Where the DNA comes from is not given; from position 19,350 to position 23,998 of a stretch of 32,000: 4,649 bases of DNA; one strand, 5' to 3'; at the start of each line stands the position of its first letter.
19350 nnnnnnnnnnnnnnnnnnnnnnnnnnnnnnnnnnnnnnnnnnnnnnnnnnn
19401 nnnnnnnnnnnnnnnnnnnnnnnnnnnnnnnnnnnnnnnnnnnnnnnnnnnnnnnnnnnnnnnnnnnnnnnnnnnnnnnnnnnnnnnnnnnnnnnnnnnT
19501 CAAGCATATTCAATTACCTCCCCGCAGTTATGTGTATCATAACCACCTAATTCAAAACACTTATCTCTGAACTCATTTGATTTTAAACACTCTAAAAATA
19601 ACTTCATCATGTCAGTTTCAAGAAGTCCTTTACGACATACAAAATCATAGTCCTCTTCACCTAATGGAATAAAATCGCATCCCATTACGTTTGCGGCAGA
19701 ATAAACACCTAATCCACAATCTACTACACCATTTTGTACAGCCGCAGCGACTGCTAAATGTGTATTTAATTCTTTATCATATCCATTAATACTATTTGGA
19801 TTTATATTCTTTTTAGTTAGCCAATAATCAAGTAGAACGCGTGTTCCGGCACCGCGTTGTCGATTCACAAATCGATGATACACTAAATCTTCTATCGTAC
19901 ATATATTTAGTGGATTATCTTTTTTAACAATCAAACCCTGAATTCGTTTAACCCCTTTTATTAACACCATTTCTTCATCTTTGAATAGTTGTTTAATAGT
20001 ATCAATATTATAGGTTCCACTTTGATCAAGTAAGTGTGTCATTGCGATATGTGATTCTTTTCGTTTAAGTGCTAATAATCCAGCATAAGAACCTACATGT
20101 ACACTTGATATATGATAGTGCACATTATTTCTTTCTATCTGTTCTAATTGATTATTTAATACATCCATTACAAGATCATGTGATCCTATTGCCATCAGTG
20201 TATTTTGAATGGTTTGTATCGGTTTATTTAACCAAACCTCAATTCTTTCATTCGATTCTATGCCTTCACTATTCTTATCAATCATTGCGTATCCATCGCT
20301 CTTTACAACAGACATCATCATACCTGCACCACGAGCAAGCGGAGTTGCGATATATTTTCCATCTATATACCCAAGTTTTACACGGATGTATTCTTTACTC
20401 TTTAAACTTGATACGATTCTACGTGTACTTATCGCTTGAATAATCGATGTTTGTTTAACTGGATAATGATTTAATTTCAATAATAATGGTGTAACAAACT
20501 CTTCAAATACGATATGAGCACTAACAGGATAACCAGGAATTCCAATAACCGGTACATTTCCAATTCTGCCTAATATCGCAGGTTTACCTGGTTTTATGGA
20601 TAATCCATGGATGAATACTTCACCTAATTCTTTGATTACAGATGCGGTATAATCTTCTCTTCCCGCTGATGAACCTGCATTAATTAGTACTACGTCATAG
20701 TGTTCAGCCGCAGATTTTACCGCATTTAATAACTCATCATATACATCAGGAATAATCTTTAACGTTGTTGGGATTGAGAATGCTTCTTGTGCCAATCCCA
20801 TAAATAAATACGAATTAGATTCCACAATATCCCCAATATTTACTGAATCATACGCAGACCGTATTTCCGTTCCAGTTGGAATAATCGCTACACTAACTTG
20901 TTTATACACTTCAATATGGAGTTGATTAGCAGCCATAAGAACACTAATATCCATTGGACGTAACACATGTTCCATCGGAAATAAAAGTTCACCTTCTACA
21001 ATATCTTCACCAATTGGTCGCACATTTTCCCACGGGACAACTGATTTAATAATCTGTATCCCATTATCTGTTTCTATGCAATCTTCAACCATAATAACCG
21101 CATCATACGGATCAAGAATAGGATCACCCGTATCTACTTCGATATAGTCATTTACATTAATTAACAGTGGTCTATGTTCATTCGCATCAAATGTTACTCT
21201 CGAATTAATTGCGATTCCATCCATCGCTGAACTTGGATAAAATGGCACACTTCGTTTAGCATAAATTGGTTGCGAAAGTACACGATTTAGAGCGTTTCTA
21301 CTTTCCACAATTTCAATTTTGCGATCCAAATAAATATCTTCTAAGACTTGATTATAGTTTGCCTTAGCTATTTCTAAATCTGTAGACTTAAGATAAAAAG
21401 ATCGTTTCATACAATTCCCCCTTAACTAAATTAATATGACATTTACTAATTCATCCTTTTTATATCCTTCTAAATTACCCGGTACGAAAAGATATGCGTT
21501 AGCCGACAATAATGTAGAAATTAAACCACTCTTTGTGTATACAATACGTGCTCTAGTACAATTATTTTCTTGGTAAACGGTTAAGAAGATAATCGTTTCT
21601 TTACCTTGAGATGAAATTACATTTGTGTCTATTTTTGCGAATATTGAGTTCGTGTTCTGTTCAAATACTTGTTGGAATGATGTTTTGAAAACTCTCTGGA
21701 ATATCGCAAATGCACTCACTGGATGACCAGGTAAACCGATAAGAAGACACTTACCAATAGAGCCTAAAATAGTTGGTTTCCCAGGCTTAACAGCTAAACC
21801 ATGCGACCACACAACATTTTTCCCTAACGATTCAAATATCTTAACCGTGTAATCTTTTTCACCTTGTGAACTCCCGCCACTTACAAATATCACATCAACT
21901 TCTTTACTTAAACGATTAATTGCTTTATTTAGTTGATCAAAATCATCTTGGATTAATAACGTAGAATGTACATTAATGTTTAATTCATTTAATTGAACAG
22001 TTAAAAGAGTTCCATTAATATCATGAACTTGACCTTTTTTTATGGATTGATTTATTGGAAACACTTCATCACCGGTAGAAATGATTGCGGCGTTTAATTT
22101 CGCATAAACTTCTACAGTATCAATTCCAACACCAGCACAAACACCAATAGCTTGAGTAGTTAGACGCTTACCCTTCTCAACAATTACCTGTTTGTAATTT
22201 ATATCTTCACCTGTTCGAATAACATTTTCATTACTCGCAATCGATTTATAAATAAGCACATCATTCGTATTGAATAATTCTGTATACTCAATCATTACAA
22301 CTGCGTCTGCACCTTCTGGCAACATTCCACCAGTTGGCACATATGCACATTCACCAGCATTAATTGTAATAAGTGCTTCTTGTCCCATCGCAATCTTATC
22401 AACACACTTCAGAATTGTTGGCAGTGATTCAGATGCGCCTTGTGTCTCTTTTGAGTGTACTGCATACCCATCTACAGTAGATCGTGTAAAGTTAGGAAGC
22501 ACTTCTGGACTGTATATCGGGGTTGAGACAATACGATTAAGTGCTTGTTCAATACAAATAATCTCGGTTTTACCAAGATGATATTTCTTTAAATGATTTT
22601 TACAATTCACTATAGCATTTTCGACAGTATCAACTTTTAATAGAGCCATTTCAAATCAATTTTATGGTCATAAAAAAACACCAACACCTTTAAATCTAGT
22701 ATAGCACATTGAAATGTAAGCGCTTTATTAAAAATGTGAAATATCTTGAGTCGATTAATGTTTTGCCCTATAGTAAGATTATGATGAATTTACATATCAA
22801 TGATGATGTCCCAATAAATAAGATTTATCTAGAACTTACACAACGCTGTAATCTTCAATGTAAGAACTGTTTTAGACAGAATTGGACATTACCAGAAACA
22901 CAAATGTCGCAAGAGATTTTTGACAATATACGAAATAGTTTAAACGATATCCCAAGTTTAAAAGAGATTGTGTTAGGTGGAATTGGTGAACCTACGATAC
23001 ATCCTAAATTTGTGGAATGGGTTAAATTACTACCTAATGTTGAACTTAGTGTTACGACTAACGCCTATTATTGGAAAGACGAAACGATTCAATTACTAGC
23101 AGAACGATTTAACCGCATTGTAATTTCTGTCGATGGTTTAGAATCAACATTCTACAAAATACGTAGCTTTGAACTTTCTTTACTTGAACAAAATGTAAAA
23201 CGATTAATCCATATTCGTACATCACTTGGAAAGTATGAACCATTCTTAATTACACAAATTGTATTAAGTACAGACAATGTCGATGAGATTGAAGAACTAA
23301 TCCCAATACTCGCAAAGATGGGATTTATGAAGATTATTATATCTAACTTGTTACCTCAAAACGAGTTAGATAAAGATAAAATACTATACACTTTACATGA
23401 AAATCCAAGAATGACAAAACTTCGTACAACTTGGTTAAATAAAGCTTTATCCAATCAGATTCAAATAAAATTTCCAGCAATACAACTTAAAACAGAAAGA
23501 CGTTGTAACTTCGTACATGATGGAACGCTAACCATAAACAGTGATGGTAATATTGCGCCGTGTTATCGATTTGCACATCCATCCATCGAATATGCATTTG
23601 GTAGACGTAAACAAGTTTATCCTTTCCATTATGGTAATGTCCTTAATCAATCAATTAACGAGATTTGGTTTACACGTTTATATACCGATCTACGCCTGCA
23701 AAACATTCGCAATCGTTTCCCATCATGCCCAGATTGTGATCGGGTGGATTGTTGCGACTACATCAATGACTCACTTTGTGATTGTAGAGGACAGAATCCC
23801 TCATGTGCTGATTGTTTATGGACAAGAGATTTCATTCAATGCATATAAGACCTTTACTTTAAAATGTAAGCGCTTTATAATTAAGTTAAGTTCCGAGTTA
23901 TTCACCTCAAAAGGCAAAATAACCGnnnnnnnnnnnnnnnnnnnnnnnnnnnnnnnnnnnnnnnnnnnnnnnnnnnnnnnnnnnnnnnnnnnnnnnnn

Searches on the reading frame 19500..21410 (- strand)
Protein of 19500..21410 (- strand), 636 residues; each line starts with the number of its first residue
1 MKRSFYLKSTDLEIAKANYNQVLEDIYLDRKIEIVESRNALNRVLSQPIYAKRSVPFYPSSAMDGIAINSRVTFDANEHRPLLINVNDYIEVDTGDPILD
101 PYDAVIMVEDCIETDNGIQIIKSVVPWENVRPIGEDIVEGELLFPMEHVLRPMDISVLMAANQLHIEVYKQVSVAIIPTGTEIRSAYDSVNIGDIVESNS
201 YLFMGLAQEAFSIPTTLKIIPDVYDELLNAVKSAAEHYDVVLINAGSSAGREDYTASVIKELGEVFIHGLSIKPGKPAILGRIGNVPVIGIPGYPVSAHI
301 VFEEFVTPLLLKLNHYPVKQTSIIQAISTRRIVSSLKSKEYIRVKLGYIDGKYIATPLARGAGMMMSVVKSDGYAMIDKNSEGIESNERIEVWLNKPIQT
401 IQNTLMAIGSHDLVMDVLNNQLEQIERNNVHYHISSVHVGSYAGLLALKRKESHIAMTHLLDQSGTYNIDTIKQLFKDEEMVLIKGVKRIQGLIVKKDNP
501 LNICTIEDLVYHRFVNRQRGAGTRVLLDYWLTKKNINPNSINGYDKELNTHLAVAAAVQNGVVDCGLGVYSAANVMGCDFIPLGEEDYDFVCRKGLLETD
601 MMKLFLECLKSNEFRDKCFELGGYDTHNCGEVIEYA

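Call 7: search_protein_families(library=pfam, proteins=[window:19500-21410:-])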
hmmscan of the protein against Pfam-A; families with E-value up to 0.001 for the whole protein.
window:19500-21410:- (636 aa): 6 families
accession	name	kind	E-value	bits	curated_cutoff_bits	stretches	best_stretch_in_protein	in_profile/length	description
PF12727.12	PBP_like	-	3.5e-65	219.2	27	1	423-610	2-193/193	PBP superfamily domain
PF03453.22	MoeA_N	-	7.9e-31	107.3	30.8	1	24-160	12-158/160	MoeA N-terminal region (domain I and II)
PF00994.29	MoCF_biosynth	-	1.1e-23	84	26.6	1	175-311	1-143/144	Probable molybdopterin binding domain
PF03454.20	MoeA_C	-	2.3e-13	50.6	22.1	1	326-394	2-71/72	MoeA C-terminal region (domain IV)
PF12974.12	Phosphonate-bd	-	3.2e-05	23.9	27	1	493-574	89-168/242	ABC transporter, phosphonate, periplasmic substrate-binding protein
PF03466.25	LysR_substrate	-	0.00072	19.4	28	0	505-561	97-149/209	LysR substrate binding domain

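Call 8: search_protein_families(library=ncbifam, proteins=[window:19500-21410:-])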
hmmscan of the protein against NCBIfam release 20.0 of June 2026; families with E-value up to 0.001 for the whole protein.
window:19500-21410:- (636 aa): 8 families
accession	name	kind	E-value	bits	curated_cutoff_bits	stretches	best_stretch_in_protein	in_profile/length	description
NF011068.0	PRK14498.1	equivalog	4.5e-209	695.7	534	1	1-634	1-645/647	molybdopterin biosynthesis protein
NF007960.1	PRK10680.1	equivalog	1.4e-63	215.1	440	1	20-392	8-398/401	molybdopterin molybdotransferase MoeA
NF011067.0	PRK14497.1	equivalog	9.7e-56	189.4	536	1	7-413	5-418/546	putative molybdopterin biosynthesis protein MoeA/unknown domain fusion protein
NF011060.0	PRK14491.1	equivalog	7.1e-53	180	532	1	18-391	205-590/598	bifunctional molybdopterin-guanine dinucleotide biosynthesis adaptor protein MobB/molybdopterin molybdotransferase MoeA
NF045515.2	Glp_gephyrin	equivalog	3.2e-50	171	475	1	36-393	23-401/403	molybdotransferase-like divisome protein Glp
NF050098.1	MoeA_actino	exception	3.1e-44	151.3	560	1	18-394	5-399/400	molybdopterin molybdotransferase MoeA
TIGR00177.1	molyb_syn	domain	6.5e-24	84.6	85.35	1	172-308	2-148/148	molybdenum cofactor synthesis domain-containing protein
NF002947.1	PRK03604.1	equivalog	0.00052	19.4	285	0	200-270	168-238/301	bifunctional molybdenum cofactor biosynthesis protein MoaC/MoaB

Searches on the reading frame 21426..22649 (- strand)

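Call 7: search_protein_families(library=pfam, proteins=[window:21426-22649:-])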
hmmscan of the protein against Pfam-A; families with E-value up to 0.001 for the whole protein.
window:21426-22649:- (407 aa): 3 families
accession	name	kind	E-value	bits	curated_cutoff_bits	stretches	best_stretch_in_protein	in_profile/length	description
PF03453.22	MoeA_N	-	2.2e-39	135.1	30.8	1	9-175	3-160/160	MoeA N-terminal region (domain I and II)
PF00994.29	MoCF_biosynth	-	1.2e-26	93.5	26.6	1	188-321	1-138/144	Probable molybdopterin binding domain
PF03454.20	MoeA_C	-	3.9e-08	33.8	22.1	1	341-406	5-71/72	MoeA C-terminal region (domain IV)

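Call 8: search_protein_families(library=ncbifam, proteins=[window:21426-22649:-])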
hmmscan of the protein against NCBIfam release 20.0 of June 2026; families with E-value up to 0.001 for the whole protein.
window:21426-22649:- (407 aa): 13 families
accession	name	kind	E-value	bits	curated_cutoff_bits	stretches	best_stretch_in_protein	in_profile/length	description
NF011068.0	PRK14498.1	equivalog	1.2e-111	373.8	534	1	5-406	8-409/647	molybdopterin biosynthesis protein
NF007960.1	PRK10680.1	equivalog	8.8e-79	265.1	440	1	9-406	3-400/401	molybdopterin molybdotransferase MoeA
NF011067.0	PRK14497.1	equivalog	7.2e-68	229.5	536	1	10-394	14-392/546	putative molybdopterin biosynthesis protein MoeA/unknown domain fusion protein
NF045515.2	Glp_gephyrin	equivalog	2.1e-67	227.6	475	1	32-406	23-402/403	molybdotransferase-like divisome protein Glp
NF050098.1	MoeA_actino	exception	4e-60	203.7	560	1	29-406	20-399/400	molybdopterin molybdotransferase MoeA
NF011060.0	PRK14491.1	equivalog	1.8e-57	195.1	532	1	24-402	215-589/598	bifunctional molybdopterin-guanine dinucleotide biosynthesis adaptor protein MobB/molybdopterin molybdotransferase MoeA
TIGR00177.1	molyb_syn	domain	6.3e-29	100.8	85.35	1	185-321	2-146/148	molybdenum cofactor synthesis domain-containing protein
NF002947.1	PRK03604.1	equivalog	4.7e-08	32.6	285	1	196-275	150-230/301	bifunctional molybdenum cofactor biosynthesis protein MoaC/MoaB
NF001813.0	PRK00549.1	equivalog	3.1e-06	26.4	379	1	186-275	2-85/414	competence/damage-inducible protein A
TIGR00200.1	cinA_nterm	subfamily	3.7e-05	22.6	243.15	1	186-268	3-78/414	CinA family nicotinamide mononucleotide deamidase-related protein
NF002291.0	PRK01215.1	equivalog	0.00032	19.9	293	0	186-272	5-84/264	nicotinamide mononucleotide deamidase-related protein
NF002978.0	PRK03673.1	equivalog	0.00068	18.6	496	1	186-267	3-77/398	nicotinamide mononucleotide deamidase-related protein YfaY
TIGR02667.1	moaB_proteo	equivalog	0.00072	19.3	222.4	0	206-275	17-88/163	molybdenum cofactor biosynthesis protein B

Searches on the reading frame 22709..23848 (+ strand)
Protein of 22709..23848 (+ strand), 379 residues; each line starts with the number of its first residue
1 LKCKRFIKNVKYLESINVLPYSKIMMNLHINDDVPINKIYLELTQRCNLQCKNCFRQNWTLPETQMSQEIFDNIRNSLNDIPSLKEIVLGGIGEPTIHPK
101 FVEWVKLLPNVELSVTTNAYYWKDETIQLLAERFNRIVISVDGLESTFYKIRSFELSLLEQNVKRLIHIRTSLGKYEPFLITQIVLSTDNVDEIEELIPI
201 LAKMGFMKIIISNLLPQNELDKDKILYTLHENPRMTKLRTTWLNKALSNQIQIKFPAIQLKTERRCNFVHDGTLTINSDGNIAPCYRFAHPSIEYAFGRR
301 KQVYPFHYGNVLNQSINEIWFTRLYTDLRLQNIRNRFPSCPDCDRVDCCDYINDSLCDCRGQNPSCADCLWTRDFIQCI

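Call 7: search_protein_families(library=pfam, proteins=[window:22709-23848:+])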
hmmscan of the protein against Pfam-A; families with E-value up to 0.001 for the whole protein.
window:22709-23848:+ (379 aa): 2 families
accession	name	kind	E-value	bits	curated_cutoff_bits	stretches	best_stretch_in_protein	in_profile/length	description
PF13186.11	SPASM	-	2e-11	44.5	21.5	1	266-344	1-67/67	Iron-sulfur cluster-binding domain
PF04055.27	Radical_SAM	-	1.5e-10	42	29.5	1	42-197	2-162/166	Radical SAM superfamily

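Call 8: search_protein_families(library=ncbifam, proteins=[window:22709-23848:+])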
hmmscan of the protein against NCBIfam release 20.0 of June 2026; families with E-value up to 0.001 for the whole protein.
window:22709-23848:+ (379 aa): 51 families (the best 25 are shown)
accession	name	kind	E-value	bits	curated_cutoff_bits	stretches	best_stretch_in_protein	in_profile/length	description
TIGR04317.1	W_rSAM_matur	equivalog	5.6e-103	344.7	380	1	36-378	3-348/349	tungsten cofactor oxidoreductase radical SAM maturase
TIGR04311.1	rSAM_Geo_metal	subfamily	7.1e-52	176.9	400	2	245-379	288-423/423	radical SAM/SPASM family putative metalloenzyme maturase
NF001199.0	PRK00164.2-1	equivalog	3e-16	59.4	231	1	35-224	10-198/308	GTP 3',8-cyclase MoaA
NF047865.1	rSAM_PapB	equivalog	1.2e-13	51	340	1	38-291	4-271/330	PapB family radical SAM/SPASM ranthipeptide maturase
TIGR02668.1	moaA_archaeal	equivalog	1.2e-13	50.8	325.25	1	35-221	8-193/303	GTP 3',8-cyclase MoaA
TIGR02666.1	moaA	equivalog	2.2e-13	49.9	284.05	1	36-206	9-185/336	GTP 3',8-cyclase MoaA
TIGR04321.1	spiroSPASM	subfamily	9.1e-13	47.7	250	1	39-211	233-414/510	spiro-SPASM protein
NF033640.1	N_Twi_rSAM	subfamily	1e-11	44.6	170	1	31-251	105-329/398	twitch domain-containing radical SAM protein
NF038283.1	viperin_w_prok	equivalog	1.1e-11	44.4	180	1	41-147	6-120/281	viperin family antiviral radical SAM protein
NF045574.1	sacti_mat_StsB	exception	8.2e-11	41.4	625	1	33-344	92-383/466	StsB family radical SAM/SPASM domain sactipeptide maturase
NF050035.1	rSAM_WgK_link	exception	1.7e-10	40.4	650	1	40-228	12-198/367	radical SAM/SPASM peptide maturase WgkB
TIGR03978.1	rSAM_paired_1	equivalog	2.9e-10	39.5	370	1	41-217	87-273/466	His-Xaa-Ser system radical SAM maturase HxsB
TIGR04251.1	SCM_rSAM_ScmF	equivalog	3.2e-10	40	400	1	35-373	2-335/353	SynChlorMet cassette radical SAM/SPASM protein ScmF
TIGR03906.1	quino_hemo_SAM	equivalog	3.5e-09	35.8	453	1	28-66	86-123/467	quinohemoprotein amine dehydrogenase maturation protein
TIGR04133.1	rSAM_w_lipo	hypoth_equivalog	4.6e-09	35.7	425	1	32-226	19-214/350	TIGR04133 family radical SAM/SPASM protein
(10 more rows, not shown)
